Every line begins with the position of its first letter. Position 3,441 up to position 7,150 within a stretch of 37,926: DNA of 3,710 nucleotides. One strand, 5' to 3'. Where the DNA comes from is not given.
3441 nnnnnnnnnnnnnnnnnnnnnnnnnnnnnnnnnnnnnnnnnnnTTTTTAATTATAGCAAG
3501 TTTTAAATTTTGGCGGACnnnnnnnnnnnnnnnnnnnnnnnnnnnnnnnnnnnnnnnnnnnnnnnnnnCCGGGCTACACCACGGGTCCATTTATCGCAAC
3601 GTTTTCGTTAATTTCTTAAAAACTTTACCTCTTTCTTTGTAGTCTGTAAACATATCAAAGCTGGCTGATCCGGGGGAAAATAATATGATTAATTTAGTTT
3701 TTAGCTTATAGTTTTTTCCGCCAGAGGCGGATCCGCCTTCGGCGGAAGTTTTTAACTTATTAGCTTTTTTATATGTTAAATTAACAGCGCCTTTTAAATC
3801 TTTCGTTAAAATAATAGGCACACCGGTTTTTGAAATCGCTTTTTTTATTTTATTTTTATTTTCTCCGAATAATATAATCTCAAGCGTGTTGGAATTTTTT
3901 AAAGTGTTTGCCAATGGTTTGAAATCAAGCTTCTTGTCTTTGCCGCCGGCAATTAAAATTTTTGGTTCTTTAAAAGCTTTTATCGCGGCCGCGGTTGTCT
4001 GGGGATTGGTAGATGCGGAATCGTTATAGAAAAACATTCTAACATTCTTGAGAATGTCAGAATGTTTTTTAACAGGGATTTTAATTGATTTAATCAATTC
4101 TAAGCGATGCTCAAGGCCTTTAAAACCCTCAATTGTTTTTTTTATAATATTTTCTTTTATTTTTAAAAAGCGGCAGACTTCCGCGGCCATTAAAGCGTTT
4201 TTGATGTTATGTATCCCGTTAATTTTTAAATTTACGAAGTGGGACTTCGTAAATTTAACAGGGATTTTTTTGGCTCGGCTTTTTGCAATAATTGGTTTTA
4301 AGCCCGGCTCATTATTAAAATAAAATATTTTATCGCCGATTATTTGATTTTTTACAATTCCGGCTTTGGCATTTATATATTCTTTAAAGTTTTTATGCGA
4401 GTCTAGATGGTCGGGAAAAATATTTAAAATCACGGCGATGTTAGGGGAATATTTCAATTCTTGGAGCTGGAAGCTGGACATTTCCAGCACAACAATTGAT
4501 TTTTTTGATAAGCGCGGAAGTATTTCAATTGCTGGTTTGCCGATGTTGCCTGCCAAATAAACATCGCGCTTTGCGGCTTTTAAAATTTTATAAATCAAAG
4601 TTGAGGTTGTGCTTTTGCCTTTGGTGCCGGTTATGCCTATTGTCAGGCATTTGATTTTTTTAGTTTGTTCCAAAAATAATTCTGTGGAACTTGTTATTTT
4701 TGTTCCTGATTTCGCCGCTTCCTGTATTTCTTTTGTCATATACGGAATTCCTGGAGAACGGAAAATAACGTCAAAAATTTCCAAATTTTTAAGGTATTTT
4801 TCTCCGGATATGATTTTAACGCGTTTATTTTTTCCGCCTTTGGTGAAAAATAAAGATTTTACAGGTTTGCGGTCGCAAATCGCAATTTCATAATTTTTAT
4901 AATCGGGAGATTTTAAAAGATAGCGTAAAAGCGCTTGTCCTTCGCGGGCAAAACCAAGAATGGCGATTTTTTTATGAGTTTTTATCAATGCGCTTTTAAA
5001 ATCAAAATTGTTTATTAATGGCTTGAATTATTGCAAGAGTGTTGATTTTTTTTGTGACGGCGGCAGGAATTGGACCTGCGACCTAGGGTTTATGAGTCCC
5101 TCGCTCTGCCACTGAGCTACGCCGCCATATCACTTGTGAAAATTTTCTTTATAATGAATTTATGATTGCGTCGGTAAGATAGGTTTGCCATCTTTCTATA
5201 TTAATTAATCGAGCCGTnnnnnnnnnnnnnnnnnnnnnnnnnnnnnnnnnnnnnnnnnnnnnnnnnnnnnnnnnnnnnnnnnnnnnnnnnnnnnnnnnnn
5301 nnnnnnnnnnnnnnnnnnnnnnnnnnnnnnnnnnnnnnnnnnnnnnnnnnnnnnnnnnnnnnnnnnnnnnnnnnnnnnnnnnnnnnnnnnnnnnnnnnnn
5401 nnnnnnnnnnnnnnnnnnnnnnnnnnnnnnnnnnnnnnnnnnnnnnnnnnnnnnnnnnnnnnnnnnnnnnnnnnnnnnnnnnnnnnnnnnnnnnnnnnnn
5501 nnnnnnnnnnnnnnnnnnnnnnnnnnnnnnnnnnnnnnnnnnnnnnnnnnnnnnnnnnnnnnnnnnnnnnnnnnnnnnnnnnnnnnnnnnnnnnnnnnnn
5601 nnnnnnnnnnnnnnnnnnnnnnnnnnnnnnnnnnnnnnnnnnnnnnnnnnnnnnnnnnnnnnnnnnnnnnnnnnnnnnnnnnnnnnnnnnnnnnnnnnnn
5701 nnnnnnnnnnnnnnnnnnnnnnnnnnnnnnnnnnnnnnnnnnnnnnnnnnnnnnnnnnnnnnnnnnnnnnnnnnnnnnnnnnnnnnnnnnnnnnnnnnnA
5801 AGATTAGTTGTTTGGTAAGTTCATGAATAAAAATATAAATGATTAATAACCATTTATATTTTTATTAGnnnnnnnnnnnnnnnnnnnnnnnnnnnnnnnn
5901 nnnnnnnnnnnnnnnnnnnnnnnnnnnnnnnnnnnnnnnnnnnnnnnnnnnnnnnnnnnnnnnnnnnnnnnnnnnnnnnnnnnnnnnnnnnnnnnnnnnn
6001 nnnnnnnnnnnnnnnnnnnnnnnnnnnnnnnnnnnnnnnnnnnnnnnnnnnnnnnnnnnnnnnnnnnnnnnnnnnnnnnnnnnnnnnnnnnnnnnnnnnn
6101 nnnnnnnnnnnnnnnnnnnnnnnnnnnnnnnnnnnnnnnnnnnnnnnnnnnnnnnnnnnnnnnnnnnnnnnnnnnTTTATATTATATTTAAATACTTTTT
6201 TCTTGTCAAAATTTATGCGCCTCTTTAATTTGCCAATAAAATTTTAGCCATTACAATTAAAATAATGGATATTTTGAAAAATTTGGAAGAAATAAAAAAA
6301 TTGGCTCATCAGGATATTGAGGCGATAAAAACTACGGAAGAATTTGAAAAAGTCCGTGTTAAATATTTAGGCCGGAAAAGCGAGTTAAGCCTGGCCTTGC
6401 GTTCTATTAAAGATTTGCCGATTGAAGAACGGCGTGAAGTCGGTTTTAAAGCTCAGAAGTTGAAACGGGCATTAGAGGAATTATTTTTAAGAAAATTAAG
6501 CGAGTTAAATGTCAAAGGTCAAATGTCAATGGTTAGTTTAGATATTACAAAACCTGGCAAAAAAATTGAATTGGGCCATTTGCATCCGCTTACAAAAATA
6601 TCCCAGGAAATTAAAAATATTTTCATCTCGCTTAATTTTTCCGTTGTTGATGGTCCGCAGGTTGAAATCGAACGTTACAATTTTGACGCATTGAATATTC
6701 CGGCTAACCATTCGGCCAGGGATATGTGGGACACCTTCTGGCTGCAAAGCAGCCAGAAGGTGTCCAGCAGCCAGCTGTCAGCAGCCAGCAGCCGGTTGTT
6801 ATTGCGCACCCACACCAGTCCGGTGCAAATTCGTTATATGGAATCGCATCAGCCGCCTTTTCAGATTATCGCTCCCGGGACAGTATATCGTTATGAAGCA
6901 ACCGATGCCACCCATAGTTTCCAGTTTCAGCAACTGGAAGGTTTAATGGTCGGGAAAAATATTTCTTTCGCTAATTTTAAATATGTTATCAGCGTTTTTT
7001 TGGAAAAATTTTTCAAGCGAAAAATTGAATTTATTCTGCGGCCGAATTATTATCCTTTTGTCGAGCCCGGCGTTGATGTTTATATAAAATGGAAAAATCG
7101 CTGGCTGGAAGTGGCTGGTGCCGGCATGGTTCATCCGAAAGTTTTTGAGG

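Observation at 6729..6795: The pheS insert looks like a snap-back (template-switch) inverted duplication of the conserved DTFW codons, not a foreign element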

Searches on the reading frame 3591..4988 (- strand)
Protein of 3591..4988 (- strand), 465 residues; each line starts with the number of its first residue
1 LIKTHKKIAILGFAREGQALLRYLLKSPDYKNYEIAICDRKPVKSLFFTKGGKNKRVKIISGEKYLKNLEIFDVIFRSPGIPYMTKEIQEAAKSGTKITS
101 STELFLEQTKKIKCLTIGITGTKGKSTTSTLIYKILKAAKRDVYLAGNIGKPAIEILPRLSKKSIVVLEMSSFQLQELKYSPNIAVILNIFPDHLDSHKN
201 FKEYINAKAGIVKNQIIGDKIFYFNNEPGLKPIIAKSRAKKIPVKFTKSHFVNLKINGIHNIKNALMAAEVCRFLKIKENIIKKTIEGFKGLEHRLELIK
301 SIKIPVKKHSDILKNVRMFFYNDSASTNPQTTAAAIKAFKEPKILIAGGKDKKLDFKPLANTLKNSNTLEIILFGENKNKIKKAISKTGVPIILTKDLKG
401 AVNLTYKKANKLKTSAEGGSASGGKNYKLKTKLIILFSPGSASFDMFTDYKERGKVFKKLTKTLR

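Call 53: search_protein_families(library=pfam, proteins=[window:3591-4988:-])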
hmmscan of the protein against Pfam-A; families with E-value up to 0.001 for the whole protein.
window:3591-4988:- (465 aa): 3 families
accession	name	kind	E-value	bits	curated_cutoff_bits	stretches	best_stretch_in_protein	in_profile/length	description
PF08245.18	Mur_ligase_M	-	6.3e-23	82.2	24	1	119-243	1-141/200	Mur ligase middle domain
PF21799.2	MurD-like_N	-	1.1e-06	29.3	27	1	6-99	1-87/88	Mur ligase MurD-like, N-terminal domain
PF02875.26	Mur_ligase_C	-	2.5e-06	28.8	28.4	1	320-410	14-116/127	Mur ligase, glutamate ligase domain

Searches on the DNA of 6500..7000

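Call 49: search_rna_families(source=window, start=6500, end=7000, threshold=evalue, max_evalue=1)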
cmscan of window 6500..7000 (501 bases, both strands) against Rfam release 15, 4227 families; matches with E-value up to 1: 1.
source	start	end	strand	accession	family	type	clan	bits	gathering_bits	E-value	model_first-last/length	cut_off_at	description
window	6729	6765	-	RF03593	mir-2331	Gene; miRNA;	-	23.2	100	0.11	1-71/71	no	mir-2331 microRNA precursor family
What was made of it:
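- On Known structured RNA family / cis-regulatory hairpin: Rfam gave only a sub-threshold spurious miRNA hit (23 bits against a gathering score of 100, call 49).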
